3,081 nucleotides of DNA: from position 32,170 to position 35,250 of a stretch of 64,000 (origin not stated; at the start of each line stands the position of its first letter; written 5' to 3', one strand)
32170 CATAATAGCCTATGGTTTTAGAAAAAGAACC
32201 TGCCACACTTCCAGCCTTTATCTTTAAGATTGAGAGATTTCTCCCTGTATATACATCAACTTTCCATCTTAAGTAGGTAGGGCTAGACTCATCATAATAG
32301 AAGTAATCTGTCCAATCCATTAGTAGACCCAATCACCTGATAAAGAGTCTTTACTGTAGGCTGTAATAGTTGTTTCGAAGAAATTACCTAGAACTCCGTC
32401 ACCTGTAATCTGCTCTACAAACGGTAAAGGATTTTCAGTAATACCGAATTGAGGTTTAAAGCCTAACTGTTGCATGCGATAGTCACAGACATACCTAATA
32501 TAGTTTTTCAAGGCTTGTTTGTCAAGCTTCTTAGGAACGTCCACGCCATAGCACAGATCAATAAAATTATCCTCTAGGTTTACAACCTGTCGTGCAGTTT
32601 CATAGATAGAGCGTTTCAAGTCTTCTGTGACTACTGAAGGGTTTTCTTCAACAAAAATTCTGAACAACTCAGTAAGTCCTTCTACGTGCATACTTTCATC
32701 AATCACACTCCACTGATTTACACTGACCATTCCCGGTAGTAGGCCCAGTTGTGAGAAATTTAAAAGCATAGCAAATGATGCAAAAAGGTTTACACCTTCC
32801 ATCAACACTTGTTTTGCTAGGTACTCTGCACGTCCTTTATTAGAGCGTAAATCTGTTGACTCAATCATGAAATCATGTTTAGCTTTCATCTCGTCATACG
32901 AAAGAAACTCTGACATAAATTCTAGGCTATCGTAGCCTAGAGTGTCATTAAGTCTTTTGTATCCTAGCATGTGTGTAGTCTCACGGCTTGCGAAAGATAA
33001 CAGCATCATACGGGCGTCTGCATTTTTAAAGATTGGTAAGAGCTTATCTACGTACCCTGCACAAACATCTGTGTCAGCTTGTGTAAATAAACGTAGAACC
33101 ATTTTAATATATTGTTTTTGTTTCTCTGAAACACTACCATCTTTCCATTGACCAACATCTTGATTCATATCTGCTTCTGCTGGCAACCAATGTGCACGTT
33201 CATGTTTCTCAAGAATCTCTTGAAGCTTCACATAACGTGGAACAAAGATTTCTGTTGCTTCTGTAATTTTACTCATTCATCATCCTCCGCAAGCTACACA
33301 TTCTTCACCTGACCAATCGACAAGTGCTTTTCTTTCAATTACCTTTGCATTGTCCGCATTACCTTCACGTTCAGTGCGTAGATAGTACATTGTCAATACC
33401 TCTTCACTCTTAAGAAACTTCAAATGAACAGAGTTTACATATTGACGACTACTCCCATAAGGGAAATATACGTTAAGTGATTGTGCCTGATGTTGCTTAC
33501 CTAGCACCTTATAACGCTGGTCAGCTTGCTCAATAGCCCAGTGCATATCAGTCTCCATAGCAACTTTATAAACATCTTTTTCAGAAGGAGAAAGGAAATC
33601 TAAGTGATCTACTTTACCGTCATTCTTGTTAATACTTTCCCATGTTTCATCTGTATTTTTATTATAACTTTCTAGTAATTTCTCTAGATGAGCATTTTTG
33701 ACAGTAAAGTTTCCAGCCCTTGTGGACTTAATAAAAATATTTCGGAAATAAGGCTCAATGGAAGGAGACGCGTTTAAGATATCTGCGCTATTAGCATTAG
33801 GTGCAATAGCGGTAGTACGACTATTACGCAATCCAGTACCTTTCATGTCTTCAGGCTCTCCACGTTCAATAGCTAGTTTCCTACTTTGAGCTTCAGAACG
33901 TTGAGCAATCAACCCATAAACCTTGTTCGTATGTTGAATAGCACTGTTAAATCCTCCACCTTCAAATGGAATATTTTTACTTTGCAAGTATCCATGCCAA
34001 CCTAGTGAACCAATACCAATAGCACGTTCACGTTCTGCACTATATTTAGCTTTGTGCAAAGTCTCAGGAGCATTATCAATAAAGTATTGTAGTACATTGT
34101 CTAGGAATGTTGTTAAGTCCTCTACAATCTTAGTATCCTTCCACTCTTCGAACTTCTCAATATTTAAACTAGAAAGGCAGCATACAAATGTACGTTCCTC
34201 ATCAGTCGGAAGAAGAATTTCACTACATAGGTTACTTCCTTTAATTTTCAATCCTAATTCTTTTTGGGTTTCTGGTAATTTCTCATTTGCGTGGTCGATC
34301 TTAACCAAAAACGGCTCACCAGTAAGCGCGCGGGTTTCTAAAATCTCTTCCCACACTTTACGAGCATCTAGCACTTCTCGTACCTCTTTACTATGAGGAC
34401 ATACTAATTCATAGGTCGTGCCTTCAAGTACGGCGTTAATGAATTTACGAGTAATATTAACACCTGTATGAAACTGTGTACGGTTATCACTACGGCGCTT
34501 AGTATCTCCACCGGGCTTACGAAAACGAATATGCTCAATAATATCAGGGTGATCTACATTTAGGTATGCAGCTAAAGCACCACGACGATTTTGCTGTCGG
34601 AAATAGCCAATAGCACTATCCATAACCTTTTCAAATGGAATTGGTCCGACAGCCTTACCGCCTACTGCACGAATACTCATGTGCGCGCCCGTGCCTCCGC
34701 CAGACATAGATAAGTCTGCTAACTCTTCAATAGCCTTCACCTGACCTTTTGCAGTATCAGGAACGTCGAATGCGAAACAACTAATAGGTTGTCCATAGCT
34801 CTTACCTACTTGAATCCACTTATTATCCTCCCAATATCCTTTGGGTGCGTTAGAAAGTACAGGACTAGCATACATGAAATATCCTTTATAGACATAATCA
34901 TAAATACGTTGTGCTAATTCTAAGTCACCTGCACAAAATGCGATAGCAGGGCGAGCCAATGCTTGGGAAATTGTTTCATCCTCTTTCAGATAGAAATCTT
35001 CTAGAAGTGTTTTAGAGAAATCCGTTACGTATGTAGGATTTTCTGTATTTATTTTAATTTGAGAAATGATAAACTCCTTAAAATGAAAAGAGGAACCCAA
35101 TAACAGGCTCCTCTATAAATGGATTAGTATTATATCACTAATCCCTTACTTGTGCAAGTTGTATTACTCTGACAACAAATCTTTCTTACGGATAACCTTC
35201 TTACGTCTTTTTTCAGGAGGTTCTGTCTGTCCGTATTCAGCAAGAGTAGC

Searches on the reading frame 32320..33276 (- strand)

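Call 30: search_protein_families(library=phrogs, proteins=[window:32320-33276:-], max_evalue=0.00001)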
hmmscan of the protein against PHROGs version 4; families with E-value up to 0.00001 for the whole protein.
window:32320-33276:- (318 aa): 3 families
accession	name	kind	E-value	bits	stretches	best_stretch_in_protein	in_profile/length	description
phrog_86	-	DNA, RNA and nucleotide metabolism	8.8e-67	226.9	1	4-312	65-389/504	ribonucleoside diphosphate reductase small subunit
phrog_30939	-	DNA, RNA and nucleotide metabolism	3.2e-18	66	1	5-274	11-283/977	ribonucleotide reductase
phrog_8368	-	DNA, RNA and nucleotide metabolism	3.8e-09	37.7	1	182-311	3-139/156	aerobic NDP reductase small subunit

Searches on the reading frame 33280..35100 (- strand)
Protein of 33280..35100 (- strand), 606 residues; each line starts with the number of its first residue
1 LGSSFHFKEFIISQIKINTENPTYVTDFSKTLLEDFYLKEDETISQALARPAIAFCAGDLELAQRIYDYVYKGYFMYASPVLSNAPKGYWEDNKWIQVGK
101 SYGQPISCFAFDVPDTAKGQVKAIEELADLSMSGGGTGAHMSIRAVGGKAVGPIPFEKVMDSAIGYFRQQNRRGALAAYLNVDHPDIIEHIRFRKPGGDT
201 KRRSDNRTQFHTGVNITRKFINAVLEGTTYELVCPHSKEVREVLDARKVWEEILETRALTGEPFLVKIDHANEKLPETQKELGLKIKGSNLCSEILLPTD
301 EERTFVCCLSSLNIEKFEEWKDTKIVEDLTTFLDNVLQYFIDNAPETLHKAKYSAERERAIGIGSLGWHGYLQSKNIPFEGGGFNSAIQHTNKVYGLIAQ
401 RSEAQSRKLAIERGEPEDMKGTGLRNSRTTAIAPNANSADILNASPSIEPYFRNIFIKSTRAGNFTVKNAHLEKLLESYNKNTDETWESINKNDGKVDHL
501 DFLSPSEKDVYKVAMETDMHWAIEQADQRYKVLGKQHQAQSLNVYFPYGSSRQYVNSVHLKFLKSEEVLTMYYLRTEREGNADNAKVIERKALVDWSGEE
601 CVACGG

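Call 29: search_protein_families(library=phrogs, proteins=[window:33280-35100:-], max_evalue=0.00001)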
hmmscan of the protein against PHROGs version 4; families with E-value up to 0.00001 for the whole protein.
window:33280-35100:- (606 aa): 10 families
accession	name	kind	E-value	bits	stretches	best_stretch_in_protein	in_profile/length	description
phrog_84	-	DNA, RNA and nucleotide metabolism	2.5e-130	437.3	1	16-605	189-795/975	ribonucleoside-diphosphate reductase large subunit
phrog_3844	-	moron, auxiliary metabolic gene and host takeover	1.9e-42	146.8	2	240-421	85-271/451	NrdA-like aerobic NDP reductase large subunit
phrog_30939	-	DNA, RNA and nucleotide metabolism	1.2e-37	130.3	1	98-580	491-964/977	ribonucleotide reductase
phrog_3987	-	DNA, RNA and nucleotide metabolism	2.4e-32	113.2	2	60-237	187-357/467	ribonucleotide reductase large subunit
phrog_29665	-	unknown function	5.8e-24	85.8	1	296-434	1-150/150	-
phrog_12229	-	DNA, RNA and nucleotide metabolism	1.2e-15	58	2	20-143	2-114/577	ribonucleotide reductase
phrog_367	-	DNA, RNA and nucleotide metabolism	2.4e-13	50.2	1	171-464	281-547/701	ribonucleotide reductase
phrog_33412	-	unknown function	6.4e-11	43.2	1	455-575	4-121/140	-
phrog_22953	-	DNA, RNA and nucleotide metabolism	1.9e-10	42.1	0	141-237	12-106/201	ribonucleotide reductase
phrog_6132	-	DNA, RNA and nucleotide metabolism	2e-06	28.3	1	47-172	169-290/530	ribonucleotide reductase large subunit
